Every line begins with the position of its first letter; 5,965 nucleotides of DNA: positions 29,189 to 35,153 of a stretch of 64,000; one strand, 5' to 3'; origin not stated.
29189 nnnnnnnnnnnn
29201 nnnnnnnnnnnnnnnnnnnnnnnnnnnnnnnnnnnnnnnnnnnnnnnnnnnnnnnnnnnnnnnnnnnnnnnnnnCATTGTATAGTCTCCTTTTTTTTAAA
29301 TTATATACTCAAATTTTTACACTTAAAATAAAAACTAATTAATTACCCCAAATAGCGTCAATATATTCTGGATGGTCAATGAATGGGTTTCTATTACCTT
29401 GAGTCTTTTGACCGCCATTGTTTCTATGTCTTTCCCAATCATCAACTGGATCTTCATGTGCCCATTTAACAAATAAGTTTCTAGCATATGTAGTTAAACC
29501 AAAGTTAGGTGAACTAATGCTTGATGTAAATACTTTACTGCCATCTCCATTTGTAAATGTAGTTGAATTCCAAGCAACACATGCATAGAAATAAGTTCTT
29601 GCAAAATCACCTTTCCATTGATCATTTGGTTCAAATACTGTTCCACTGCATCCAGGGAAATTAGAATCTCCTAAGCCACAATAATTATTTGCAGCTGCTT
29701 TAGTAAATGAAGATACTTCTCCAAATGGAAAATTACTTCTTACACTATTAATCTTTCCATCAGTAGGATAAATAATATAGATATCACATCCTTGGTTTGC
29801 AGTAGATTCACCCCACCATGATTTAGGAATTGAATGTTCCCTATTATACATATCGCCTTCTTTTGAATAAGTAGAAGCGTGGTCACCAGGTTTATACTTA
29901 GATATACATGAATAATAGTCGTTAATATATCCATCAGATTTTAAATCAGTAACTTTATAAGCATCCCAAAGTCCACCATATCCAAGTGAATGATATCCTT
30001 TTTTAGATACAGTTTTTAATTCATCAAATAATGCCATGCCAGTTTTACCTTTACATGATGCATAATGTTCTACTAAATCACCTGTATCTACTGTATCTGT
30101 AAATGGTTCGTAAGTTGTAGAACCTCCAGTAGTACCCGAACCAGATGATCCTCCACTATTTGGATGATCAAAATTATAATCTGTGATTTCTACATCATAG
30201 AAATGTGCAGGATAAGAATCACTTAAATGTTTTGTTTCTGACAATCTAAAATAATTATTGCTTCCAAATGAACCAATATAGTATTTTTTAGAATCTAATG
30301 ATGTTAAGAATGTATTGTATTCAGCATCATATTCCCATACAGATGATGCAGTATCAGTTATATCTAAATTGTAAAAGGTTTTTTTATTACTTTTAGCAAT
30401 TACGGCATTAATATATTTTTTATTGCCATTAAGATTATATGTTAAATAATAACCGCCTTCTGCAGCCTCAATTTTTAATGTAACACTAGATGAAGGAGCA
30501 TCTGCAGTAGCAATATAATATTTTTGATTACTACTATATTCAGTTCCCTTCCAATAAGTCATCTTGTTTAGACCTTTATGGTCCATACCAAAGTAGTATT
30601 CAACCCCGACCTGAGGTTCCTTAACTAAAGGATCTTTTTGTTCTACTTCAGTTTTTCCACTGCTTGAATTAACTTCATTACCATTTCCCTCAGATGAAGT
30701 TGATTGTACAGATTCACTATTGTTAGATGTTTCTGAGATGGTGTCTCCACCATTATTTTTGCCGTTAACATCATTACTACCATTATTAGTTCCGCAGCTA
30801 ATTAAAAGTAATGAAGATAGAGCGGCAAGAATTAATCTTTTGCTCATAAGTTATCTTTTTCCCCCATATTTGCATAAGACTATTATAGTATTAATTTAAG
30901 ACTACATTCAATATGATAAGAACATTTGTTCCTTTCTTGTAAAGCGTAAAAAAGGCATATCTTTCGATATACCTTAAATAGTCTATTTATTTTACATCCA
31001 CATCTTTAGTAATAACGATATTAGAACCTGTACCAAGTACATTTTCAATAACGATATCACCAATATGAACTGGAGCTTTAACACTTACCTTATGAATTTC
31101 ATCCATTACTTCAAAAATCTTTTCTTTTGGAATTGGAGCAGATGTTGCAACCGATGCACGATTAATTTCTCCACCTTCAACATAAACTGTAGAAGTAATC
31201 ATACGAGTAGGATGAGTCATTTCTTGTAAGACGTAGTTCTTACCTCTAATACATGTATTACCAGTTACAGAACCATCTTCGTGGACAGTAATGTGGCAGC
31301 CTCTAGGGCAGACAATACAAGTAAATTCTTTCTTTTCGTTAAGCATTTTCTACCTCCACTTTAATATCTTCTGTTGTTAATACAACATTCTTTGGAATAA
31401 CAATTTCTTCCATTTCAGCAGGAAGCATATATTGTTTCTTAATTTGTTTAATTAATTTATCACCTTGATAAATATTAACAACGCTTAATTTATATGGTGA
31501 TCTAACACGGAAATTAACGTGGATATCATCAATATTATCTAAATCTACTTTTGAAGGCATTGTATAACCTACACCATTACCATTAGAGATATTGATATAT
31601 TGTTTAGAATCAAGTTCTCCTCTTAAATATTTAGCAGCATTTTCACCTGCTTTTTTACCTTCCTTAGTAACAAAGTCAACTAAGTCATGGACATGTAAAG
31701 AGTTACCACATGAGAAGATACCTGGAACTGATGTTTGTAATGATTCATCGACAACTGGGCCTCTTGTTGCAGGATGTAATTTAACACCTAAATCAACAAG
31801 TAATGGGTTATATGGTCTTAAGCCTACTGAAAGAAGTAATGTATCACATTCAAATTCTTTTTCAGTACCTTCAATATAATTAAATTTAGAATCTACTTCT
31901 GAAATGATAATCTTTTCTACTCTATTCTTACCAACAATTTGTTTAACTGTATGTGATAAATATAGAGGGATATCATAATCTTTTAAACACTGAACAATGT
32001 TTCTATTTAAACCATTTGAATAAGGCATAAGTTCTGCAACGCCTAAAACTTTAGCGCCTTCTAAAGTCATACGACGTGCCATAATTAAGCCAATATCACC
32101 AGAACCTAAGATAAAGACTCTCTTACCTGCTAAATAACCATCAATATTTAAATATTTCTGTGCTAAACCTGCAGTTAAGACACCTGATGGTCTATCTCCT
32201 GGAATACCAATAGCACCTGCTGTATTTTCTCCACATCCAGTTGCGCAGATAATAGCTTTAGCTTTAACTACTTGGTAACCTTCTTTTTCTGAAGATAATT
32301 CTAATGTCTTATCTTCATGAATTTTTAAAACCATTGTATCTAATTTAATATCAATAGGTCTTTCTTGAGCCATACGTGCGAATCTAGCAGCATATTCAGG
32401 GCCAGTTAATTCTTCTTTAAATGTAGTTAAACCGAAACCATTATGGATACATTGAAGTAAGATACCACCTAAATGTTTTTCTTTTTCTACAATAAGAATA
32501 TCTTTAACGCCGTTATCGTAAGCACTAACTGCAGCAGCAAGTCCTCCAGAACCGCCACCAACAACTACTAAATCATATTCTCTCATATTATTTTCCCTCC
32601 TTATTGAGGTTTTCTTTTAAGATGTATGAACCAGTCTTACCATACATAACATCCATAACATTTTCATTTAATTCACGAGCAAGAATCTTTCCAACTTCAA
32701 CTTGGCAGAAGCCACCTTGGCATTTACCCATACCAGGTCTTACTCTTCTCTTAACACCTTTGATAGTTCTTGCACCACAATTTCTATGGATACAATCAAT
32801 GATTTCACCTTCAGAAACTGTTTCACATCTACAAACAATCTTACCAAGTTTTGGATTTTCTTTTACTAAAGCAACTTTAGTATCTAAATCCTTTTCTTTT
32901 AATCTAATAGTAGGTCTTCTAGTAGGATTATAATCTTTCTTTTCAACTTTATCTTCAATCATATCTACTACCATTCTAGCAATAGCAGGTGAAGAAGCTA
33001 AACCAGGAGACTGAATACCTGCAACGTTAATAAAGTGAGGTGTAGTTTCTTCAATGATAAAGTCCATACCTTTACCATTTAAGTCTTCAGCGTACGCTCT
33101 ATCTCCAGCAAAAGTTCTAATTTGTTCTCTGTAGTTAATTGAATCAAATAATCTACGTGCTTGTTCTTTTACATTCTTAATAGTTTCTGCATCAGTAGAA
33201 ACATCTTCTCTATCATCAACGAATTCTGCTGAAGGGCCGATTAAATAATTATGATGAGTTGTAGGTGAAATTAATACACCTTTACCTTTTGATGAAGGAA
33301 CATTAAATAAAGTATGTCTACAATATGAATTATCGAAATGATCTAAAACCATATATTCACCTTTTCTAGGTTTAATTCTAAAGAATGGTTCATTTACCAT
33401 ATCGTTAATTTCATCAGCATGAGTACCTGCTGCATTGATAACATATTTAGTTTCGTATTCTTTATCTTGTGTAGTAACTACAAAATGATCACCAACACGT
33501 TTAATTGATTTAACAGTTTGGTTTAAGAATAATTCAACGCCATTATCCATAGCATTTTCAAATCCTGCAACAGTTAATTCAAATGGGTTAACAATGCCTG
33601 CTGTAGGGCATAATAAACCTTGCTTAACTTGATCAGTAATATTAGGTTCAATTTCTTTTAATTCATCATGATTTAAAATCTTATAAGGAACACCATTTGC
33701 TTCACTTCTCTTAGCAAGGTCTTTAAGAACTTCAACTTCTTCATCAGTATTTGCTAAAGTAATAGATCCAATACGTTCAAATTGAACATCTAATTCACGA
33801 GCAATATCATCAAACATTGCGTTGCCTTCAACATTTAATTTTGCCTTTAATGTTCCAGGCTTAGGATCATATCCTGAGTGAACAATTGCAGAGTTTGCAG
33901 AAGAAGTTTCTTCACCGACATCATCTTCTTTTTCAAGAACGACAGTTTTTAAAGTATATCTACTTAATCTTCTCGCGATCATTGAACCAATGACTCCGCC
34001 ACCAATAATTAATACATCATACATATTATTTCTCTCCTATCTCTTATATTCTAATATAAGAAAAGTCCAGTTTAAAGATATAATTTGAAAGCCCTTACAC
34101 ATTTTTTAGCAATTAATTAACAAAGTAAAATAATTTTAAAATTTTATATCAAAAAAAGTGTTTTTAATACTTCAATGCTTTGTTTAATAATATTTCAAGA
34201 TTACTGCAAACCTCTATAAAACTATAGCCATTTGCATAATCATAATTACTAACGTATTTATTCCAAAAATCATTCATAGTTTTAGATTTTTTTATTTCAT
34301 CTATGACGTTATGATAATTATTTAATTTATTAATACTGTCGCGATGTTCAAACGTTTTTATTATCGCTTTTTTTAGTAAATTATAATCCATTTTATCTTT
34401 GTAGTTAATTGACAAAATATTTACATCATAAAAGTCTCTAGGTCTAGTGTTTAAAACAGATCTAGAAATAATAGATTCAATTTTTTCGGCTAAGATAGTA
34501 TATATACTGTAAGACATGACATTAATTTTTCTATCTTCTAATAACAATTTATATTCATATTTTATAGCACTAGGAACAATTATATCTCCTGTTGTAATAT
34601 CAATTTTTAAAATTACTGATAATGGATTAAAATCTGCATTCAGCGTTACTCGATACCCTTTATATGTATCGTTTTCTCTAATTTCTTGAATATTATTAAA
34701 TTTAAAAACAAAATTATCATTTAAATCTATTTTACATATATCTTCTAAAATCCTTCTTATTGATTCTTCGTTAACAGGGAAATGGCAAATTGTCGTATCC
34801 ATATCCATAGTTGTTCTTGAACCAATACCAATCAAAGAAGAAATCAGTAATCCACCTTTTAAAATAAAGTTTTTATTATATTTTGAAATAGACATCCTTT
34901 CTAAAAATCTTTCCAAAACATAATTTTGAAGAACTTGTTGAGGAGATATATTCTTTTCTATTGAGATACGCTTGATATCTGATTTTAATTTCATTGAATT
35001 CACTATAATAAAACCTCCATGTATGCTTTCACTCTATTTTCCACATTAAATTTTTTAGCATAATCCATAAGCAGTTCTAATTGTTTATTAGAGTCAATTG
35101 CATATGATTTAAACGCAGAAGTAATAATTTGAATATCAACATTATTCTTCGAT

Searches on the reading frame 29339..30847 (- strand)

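Call 56: search_protein_families(library=pfam, proteins=[window:29339-30847:-], max_evalue=0.00001)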
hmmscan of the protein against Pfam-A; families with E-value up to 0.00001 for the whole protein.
window:29339-30847:- (502 aa): 1 family
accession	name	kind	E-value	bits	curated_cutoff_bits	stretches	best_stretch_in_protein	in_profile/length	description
PF04231.19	Endonuclease_1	-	1.4e-50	172.7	25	1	276-494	8-235/235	Endonuclease I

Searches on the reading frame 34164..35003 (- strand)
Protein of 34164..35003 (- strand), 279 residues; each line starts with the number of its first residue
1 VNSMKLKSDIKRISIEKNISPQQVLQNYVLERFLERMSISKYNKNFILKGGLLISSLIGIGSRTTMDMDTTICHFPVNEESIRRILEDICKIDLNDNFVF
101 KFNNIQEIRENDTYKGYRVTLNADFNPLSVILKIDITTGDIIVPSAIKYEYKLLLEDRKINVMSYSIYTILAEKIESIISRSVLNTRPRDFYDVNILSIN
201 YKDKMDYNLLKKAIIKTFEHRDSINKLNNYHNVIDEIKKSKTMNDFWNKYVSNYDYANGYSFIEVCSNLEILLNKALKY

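Call 56: search_protein_families(library=pfam, proteins=[window:34164-35003:-], max_evalue=0.00001)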
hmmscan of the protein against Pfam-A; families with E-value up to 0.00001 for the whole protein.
window:34164-35003:- (279 aa): 1 family
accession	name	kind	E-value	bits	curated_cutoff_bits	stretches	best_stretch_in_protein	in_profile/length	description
PF08843.17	AbiEii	-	2.3e-34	119.8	22.5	1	32-228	1-196/238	Nucleotidyl transferase AbiEii toxin, Type IV TA system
